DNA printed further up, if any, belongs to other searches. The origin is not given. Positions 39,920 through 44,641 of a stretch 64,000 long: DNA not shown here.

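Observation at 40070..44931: Giant 1473-aa coiled-coil protein encoded between aIF5A and the smc-scpAB operon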

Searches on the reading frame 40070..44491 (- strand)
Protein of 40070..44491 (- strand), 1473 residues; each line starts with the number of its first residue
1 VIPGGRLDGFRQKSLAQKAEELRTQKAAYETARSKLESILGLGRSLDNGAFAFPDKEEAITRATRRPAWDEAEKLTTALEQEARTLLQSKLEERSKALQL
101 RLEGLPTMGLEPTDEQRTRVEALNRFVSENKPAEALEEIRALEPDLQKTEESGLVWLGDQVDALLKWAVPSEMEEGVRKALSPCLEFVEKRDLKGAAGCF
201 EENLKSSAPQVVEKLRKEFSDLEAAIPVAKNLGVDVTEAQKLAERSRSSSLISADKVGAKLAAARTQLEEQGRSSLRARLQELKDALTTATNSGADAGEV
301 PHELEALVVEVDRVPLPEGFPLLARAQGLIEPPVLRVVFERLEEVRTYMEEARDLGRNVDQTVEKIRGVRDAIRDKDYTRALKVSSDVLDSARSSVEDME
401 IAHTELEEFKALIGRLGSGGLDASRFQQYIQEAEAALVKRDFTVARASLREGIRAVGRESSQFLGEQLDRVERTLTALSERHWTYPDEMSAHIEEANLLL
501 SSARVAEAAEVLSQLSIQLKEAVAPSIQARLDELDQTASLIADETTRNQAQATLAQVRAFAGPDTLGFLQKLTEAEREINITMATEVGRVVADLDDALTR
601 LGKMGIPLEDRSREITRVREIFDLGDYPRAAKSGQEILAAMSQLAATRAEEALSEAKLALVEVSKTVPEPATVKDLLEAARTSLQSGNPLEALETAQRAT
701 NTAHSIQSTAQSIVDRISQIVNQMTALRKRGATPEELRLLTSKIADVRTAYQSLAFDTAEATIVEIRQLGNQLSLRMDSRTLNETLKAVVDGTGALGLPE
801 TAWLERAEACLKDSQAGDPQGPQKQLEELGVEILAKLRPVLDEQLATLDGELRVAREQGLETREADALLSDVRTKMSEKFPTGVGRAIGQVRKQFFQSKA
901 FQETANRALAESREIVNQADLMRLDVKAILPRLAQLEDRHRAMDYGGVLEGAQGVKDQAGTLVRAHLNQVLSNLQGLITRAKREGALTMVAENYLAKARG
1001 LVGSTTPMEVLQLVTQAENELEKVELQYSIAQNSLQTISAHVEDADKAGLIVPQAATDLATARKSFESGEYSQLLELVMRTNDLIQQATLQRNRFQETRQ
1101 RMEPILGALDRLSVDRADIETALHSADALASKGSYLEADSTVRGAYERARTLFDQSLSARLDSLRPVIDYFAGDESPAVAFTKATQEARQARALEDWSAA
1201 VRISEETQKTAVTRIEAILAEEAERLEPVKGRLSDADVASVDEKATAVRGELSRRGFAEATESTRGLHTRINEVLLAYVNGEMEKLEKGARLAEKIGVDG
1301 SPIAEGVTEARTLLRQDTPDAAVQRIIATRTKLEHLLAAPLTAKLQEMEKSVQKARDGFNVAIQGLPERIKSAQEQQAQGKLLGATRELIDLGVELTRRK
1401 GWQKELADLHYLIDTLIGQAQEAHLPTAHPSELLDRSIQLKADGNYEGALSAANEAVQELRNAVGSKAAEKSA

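Call 5: search_protein_families(library=pfam, proteins=[window:40070-44491:-], max_evalue=0.1)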
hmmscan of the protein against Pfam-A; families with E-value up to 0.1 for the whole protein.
window:40070-44491:- (1473 aa): 0 families

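Call 6: search_protein_families(library=ncbifam, proteins=[window:40070-44491:-], max_evalue=0.1)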
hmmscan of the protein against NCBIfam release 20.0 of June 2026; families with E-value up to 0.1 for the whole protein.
window:40070-44491:- (1473 aa): 0 families

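Call 7: find_homologous_proteins(query=window:40070-44491:-)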
Query window:40070-44491:- (1473 aa): 7 proteins with E <= 0.001 among 8000 candidates.
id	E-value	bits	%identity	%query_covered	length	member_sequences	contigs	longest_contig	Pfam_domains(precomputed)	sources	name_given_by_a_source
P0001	0.0e+0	3054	99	100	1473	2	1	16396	-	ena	-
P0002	3.9e-145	504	29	99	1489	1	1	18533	-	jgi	jgi:hypothetical protein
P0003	2.2e-100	355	26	99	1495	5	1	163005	-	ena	-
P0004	1.6e-93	333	26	85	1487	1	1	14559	-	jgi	jgi:hypothetical protein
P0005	2.2e-27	114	21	64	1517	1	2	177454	PF07705.18,PF14446.13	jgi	-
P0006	7.6e-6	42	26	8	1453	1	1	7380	-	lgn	-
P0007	2.9e-4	37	23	13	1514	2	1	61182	PF14446.13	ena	-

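Call 8: search_solved_structures(query=window:40070-44491:-, max_evalue=1)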
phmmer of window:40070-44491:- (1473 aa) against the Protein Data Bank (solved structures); distinct sequences matched with E-value up to 1: 0.

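Call 17: find_encoding_contigs(protein=P0003, flank=10000, max_places=3)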
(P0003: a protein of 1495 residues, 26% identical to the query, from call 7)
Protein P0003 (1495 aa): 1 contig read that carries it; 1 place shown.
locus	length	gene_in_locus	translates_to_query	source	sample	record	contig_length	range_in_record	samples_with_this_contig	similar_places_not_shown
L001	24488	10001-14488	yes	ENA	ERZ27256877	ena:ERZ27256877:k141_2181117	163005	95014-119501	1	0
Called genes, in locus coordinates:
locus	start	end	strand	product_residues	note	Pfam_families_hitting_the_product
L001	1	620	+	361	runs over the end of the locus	-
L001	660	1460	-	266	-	PF01209:Ubie_methyltran, PF13489:Methyltransf_23, PF13847:Methyltransf_31, PF08241:Methyltransf_11, PF08242:Methyltransf_12, PF13649:Methyltransf_25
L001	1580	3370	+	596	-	PF05960:DUF885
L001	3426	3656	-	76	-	-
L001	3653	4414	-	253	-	-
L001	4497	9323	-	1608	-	PF08264:Anticodon_1, PF05763:DUF835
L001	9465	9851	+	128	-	PF21485:IF5A-like_N, PF01287:eIF-5a (weak)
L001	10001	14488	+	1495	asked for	-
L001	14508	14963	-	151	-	-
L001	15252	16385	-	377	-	PF05977:MFS_3, PF07690:MFS_1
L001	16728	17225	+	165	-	PF13238:AAA_18 (weak), PF13671:AAA_33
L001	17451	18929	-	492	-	PF01989:AcnX_swivel_put, PF04412:AcnX, PF28403:AcnX_2nd, PF28406:AcnX_3rd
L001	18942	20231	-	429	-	PF20695:UbiD_N, PF01977:UbiD, PF20696:UbiD_C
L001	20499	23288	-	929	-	PF05317:Thermopsin, PF00801:PKD (faint), PF07495:Y_Y_Y (faint), PF05345:He_PIG (faint), PF18911:PKD_4 (faint), PF22352:K319L-like_PKD (faint), PF13573:SprB (faint)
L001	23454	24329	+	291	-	PF04414:tRNA_deacylase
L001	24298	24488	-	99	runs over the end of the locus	-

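Call 21: find_encoding_contigs(protein=P0005, flank=10000, max_places=3)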
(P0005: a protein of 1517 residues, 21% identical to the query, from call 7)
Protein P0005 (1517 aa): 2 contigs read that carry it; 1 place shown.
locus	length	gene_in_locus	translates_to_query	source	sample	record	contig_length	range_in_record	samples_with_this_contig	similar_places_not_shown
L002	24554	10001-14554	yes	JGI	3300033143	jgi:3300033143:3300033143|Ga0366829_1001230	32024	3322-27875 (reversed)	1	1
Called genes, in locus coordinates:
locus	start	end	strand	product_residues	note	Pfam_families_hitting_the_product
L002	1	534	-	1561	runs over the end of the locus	?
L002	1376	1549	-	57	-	-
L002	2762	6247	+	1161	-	PF25199:nSTAND_NTPase5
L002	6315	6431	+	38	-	-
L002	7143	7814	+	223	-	PF13565:HTH_32 (faint), PF13592:HTH_33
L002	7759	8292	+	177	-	-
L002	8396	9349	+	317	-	PF00589:Phage_integrase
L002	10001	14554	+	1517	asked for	PF07705:CARDB (weak), PF14446:Prok-RING_1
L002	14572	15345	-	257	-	-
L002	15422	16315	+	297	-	PF24830:DUF7714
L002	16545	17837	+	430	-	PF01037:AsnC_trans_reg (faint)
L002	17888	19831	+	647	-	PF00330:Aconitase, PF00694:Aconitase_C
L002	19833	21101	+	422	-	PF08442:ATP-grasp_2, PF24948:Citrate_synth_N, PF16114:Citrate_bind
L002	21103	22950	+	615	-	PF02629:CoA_binding (faint), PF13607:Succ_CoA_lig (faint), PF00549:Ligase_CoA, PF00285:Citrate_synt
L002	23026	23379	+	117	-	PF07883:Cupin_2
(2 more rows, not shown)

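Call 22: find_homologous_proteins(query=A1, max_evalue=0.00001)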
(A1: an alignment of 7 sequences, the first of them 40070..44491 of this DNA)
Query A1 (7 sequences) (1473 aa, profile of the alignment): 11 proteins with E <= 0.00001 among 8000 candidates.
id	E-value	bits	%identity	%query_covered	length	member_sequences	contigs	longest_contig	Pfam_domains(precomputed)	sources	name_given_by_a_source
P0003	0.0e+0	1980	26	99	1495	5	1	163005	-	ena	-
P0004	0.0e+0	1921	26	85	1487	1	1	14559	-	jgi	jgi:hypothetical protein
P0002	0.0e+0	1915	29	99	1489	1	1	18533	-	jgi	jgi:hypothetical protein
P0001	0.0e+0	1829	99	100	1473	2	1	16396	-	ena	-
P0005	0.0e+0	1620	21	64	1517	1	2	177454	PF07705.18,PF14446.13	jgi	-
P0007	0.0e+0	1555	23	13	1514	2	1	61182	PF14446.13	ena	-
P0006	0.0e+0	1450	26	8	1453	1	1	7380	-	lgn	-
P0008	2.5e-104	368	43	3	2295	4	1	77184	-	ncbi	-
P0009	3.1e-68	249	28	9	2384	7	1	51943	PF19302.5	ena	-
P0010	1.3e-46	177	31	4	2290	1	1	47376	PF07705.18,PF19302.5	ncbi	-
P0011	2.4e-38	150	25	9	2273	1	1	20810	PF07705.18,PF19302.5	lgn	-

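Call 23: find_encoding_contigs(protein=P0002, flank=10000, max_places=3)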
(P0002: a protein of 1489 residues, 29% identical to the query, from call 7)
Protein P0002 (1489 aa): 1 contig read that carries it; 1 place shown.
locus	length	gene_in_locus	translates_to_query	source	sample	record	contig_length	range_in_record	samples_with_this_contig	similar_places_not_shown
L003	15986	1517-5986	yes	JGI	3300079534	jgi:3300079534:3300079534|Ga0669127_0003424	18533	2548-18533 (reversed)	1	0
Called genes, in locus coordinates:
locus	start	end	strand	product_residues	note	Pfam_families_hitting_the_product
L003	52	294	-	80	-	-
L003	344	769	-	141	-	PF01402:RHH_1 (weak)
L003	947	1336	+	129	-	PF21485:IF5A-like_N, PF08207:EFP_N (weak)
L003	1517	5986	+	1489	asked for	-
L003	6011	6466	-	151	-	-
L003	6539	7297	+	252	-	-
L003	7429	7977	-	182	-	-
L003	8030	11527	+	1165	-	PF05317:Thermopsin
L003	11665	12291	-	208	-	PF09837:DUF2064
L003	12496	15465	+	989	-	PF13191:AAA_16, PF13401:AAA_22 (faint), PF05763:DUF835, PF13191:AAA_16 (weak)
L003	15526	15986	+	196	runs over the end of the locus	PF01864:CarS-like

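Call 24: find_encoding_contigs(protein=P0004, flank=10000, max_places=3)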
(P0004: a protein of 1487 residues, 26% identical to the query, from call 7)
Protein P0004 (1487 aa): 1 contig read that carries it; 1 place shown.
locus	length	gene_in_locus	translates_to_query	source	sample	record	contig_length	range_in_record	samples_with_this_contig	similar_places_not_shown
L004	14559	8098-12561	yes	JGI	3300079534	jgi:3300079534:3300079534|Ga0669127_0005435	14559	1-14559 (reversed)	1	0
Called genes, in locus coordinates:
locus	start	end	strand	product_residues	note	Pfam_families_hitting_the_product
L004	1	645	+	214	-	?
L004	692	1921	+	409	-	PF00675:Peptidase_M16 (weak), PF05193:Peptidase_M16_C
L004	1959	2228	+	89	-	-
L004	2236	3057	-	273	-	PF04414:tRNA_deacylase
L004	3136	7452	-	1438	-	PF08264:Anticodon_1, PF05763:DUF835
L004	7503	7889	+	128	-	PF21485:IF5A-like_N, PF01287:eIF-5a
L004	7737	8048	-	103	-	-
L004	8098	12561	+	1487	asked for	-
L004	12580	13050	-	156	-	-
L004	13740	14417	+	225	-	PF00156:Pribosyltran, PF15609:PRTase_2 (faint), PF14681:UPRTase (faint)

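Call 31: find_encoding_contigs(protein=P0008, flank=8000, max_places=2)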
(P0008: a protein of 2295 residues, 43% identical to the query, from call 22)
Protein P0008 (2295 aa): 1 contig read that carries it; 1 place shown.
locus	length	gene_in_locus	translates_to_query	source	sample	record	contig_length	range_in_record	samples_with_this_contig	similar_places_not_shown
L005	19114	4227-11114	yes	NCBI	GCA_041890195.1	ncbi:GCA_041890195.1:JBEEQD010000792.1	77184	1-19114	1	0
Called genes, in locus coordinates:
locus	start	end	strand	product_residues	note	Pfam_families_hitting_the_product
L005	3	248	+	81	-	?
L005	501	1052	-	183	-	PF21805:Imm5_like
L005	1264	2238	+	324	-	PF00953:Glycos_transf_4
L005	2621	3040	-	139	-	PF04168:Alpha-E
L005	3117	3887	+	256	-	-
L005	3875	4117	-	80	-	-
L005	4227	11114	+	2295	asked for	-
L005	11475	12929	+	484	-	PF13367:PrsW-protease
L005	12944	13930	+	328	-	-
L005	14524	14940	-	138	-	PF11731:Cdd1 (faint), PF14520:HHH_5 (weak), PF21999:IMS_HHH_1 (faint), PF14229:DUF4332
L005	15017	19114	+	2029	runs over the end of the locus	PF24517:CBM96, PF19077:Big_13 (faint)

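Call 32: find_encoding_contigs(protein=P0007, flank=8000, max_places=2)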
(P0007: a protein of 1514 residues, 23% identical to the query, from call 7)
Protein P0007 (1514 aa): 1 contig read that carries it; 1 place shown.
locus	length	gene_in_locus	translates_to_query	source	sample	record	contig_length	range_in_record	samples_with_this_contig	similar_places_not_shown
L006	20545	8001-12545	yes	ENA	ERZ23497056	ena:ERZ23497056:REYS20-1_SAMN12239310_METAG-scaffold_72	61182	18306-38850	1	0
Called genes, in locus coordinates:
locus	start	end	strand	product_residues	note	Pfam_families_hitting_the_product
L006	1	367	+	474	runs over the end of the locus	PF13519:VWA_2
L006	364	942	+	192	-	-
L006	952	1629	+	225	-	PF22662:Csa3_N (weak), PF23400:CARF_Card1 (weak)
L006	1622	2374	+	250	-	-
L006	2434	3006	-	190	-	-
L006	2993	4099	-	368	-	-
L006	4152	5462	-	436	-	PF00579:tRNA-synt_1b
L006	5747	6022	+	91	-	-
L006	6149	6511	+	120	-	PF01402:RHH_1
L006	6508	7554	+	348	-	PF00091:Tubulin, PF12327:FtsZ_C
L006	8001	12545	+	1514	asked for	PF14446:Prok-RING_1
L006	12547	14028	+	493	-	PF17884:DUF5591, PF01472:PUA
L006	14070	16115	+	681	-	PF03030:H_PPase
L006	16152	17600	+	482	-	PF21088:MS_channel_1st (weak), PF00924:MS_channel_2nd, PF21082:MS_channel_3rd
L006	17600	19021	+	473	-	PF00370:FGGY_N, PF02782:FGGY_C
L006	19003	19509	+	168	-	PF00416:Ribosomal_S13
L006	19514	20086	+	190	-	PF01479:S4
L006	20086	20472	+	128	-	PF00411:Ribosomal_S11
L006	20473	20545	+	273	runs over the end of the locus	PF01193:RNA_pol_L, PF01000:RNA_pol_A_bac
